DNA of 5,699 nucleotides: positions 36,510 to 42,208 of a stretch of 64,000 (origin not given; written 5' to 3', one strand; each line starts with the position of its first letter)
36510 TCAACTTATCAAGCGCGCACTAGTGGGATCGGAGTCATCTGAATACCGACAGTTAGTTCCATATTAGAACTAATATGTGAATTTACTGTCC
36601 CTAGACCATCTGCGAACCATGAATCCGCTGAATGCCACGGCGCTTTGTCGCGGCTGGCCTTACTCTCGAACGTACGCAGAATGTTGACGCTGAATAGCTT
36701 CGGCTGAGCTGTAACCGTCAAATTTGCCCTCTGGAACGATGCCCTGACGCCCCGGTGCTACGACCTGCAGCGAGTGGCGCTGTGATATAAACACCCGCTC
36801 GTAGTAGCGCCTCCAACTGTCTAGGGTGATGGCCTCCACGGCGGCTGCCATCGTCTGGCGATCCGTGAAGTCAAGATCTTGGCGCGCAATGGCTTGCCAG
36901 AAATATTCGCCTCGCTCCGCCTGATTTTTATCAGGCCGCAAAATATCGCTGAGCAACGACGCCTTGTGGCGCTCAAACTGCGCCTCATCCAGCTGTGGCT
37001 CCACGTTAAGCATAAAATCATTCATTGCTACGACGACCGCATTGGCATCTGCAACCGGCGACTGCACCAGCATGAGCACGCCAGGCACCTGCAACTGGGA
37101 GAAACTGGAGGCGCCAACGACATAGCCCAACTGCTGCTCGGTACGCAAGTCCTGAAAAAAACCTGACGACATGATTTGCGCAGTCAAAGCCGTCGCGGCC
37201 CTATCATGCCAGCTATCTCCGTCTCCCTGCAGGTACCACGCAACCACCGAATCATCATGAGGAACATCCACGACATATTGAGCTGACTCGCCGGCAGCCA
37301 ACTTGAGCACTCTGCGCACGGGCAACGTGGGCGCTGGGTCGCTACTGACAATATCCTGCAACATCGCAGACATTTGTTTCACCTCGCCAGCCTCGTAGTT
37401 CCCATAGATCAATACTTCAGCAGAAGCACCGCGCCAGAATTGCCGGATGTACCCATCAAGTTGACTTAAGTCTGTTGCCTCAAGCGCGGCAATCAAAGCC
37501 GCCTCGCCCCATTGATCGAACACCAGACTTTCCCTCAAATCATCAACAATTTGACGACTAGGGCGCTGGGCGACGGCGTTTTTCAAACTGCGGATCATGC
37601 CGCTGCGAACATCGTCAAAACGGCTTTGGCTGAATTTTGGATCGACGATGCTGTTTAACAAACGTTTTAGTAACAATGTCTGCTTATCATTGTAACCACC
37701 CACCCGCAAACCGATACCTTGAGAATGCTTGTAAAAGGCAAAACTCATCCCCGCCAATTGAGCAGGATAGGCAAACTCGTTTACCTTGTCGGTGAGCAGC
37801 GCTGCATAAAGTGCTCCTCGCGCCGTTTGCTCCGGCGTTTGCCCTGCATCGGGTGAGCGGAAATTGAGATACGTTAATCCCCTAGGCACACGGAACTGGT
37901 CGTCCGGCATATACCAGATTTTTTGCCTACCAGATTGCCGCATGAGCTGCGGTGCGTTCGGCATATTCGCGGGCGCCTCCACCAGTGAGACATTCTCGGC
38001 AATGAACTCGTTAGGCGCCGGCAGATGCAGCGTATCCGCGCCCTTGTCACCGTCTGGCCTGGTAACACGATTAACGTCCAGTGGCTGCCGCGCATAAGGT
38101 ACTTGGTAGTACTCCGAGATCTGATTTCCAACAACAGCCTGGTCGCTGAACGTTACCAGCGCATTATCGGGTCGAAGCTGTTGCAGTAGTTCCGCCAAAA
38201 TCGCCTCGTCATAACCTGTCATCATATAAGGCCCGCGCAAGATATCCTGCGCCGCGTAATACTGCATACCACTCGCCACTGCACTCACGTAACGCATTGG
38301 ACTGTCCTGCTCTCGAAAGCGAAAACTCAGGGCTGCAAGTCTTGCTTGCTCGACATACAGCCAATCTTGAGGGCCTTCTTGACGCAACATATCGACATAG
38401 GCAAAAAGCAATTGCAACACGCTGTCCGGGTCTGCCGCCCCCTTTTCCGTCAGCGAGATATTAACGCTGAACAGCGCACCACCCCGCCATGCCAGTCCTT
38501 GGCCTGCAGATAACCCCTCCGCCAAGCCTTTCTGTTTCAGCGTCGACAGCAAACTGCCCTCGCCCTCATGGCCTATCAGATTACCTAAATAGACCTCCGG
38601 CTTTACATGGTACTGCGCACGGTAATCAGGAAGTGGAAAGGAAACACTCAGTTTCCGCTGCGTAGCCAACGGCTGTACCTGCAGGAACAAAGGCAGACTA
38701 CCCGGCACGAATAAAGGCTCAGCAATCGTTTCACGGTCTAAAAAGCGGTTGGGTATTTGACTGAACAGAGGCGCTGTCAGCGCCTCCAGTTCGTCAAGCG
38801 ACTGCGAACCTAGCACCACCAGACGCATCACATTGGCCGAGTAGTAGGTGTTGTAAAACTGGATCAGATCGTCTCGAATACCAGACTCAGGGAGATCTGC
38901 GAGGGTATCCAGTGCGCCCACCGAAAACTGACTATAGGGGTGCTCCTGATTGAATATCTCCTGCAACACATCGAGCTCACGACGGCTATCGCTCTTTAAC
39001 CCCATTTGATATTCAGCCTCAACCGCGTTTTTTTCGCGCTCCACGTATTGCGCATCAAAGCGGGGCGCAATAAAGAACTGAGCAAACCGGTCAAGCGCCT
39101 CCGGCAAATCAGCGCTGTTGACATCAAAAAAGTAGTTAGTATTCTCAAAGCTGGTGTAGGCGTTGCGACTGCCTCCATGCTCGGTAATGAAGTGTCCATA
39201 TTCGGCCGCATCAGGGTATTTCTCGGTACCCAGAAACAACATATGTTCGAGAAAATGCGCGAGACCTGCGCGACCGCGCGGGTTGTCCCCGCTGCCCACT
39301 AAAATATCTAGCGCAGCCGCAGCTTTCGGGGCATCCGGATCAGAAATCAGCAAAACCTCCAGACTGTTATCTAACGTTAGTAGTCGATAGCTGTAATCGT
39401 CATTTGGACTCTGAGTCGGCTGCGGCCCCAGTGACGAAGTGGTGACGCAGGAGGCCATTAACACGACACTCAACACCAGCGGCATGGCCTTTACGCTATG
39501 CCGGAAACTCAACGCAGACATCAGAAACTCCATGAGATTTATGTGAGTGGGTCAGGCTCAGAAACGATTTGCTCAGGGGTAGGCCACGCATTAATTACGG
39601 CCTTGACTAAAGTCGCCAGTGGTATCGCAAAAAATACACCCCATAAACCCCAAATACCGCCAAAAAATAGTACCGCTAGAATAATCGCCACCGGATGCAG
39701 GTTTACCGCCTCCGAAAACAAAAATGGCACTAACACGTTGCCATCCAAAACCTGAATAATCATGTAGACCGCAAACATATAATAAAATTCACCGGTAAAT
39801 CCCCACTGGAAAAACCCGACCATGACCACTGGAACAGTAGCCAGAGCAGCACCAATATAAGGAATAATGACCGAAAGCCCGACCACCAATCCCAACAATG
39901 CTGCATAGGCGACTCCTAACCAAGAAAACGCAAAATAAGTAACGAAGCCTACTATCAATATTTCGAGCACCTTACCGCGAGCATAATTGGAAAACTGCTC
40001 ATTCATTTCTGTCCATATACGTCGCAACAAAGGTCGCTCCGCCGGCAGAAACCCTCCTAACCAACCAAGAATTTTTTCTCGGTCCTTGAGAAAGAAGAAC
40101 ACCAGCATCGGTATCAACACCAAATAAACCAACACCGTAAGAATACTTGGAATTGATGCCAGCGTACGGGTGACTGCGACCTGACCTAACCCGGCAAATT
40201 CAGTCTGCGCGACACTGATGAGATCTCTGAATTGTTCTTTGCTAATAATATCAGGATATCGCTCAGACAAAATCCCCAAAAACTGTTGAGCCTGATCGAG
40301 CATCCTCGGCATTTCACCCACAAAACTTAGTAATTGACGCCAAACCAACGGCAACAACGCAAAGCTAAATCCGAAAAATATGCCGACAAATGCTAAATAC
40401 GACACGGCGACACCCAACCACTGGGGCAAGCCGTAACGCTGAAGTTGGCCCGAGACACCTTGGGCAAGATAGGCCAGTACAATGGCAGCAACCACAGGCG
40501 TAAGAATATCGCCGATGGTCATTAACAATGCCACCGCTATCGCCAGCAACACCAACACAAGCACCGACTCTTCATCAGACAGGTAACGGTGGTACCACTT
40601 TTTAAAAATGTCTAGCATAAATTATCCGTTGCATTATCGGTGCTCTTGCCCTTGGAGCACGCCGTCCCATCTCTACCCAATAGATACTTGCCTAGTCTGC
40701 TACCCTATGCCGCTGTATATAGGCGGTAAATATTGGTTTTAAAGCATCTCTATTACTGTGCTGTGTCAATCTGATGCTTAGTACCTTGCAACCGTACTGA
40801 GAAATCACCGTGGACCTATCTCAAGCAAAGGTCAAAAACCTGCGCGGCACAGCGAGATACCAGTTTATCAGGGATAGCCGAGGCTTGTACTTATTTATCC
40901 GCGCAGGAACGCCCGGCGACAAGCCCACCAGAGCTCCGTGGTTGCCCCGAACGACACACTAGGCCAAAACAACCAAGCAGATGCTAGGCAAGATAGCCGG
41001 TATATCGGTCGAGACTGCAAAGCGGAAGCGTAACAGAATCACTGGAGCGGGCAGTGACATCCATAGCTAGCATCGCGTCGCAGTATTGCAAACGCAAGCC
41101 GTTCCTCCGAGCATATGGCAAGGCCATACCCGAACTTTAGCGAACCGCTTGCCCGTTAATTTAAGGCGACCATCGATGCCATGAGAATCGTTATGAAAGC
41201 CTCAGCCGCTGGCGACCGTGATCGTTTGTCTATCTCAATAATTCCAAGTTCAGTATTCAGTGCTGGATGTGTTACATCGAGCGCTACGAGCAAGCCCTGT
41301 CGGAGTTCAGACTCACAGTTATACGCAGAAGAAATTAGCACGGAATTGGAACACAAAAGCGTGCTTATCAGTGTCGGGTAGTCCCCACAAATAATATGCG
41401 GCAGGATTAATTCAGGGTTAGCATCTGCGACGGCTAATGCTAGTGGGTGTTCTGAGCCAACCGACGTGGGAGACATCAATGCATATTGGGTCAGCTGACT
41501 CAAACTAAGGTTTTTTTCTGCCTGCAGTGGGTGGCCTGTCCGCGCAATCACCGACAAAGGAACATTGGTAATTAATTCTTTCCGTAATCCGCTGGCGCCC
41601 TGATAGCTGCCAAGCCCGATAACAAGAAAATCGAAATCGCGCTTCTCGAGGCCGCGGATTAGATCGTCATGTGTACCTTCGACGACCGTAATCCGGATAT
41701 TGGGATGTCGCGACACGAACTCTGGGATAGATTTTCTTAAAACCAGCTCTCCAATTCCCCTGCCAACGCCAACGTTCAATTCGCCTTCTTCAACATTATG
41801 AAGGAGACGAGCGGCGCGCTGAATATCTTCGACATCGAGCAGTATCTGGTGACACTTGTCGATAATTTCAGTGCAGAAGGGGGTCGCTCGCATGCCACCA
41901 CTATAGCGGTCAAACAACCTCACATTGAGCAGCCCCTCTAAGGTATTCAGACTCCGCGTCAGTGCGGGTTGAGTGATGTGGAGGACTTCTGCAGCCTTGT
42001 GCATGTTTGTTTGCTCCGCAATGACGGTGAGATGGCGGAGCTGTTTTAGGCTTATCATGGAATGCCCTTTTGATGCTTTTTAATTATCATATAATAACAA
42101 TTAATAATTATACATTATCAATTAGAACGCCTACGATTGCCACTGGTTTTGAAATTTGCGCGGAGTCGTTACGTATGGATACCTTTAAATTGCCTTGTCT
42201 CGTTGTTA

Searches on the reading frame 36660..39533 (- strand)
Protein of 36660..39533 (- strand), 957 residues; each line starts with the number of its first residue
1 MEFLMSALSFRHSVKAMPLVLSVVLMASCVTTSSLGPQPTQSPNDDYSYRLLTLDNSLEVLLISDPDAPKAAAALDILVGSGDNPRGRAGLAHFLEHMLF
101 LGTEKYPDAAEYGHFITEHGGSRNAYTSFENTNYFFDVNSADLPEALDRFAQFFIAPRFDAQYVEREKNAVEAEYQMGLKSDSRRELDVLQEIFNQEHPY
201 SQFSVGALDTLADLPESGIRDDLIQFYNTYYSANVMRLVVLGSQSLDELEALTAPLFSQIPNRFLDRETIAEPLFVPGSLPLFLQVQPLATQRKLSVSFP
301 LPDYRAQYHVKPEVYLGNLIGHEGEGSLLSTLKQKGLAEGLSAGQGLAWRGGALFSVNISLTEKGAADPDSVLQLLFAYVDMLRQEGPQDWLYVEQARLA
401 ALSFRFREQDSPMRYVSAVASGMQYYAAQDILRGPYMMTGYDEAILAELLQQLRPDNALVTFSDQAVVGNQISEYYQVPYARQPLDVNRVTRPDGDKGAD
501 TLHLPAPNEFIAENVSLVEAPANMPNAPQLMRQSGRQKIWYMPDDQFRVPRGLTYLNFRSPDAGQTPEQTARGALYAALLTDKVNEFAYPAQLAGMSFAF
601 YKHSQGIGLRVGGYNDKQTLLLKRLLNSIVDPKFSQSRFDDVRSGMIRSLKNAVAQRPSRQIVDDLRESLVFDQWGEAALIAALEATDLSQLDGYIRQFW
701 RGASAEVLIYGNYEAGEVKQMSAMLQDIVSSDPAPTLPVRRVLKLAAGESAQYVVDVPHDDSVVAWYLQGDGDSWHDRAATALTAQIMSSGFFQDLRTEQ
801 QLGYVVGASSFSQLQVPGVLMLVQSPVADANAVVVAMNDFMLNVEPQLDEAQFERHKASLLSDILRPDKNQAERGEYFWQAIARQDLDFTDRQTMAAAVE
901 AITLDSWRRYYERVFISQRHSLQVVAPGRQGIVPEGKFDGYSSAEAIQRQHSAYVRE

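Call 26: search_protein_families(library=pfam, proteins=[window:36660-39533:-], max_evalue=0.000001)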
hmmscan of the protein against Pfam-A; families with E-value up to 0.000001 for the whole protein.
window:36660-39533:- (957 aa): 4 families
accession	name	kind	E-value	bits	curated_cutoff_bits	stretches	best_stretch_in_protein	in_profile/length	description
PF16187.10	Peptidase_M16_M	-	3.9e-75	253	29.7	1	404-681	1-282/284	Middle or third domain of peptidase_M16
PF05193.26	Peptidase_M16_C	-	4.8e-43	147.6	23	2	220-393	4-174/181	Peptidase M16 inactive domain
PF00675.25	Peptidase_M16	-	1.3e-38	132.6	22.3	1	60-201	2-142/149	Insulinase (Peptidase family M16)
PF22456.1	PqqF-like_C_4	-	4.9e-24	84.8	27.5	1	783-879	1-100/100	PQQ synthase PqqF-like, C-terminal lobe domain 4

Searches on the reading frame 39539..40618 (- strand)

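Call 26: search_protein_families(library=pfam, proteins=[window:39539-40618:-], max_evalue=0.000001)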
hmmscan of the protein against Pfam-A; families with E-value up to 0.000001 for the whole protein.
window:39539-40618:- (359 aa): 1 family
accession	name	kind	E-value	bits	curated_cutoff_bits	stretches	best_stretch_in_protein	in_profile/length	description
PF01594.21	AI-2E_transport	-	8.5e-69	232.7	34.3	1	19-345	2-326/327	AI-2E family transporter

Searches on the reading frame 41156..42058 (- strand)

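Call 26: search_protein_families(library=pfam, proteins=[window:41156-42058:-], max_evalue=0.000001)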
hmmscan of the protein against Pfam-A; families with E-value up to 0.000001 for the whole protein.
window:41156-42058:- (300 aa): 2 families
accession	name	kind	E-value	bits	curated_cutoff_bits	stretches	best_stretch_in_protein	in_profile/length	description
PF03466.25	LysR_substrate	-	6.4e-25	88.2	28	1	89-294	3-206/209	LysR substrate binding domain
PF00126.33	HTH_1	-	2.8e-16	59.6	26.6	1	4-61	1-58/60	Bacterial regulatory helix-turn-helix protein, lysR family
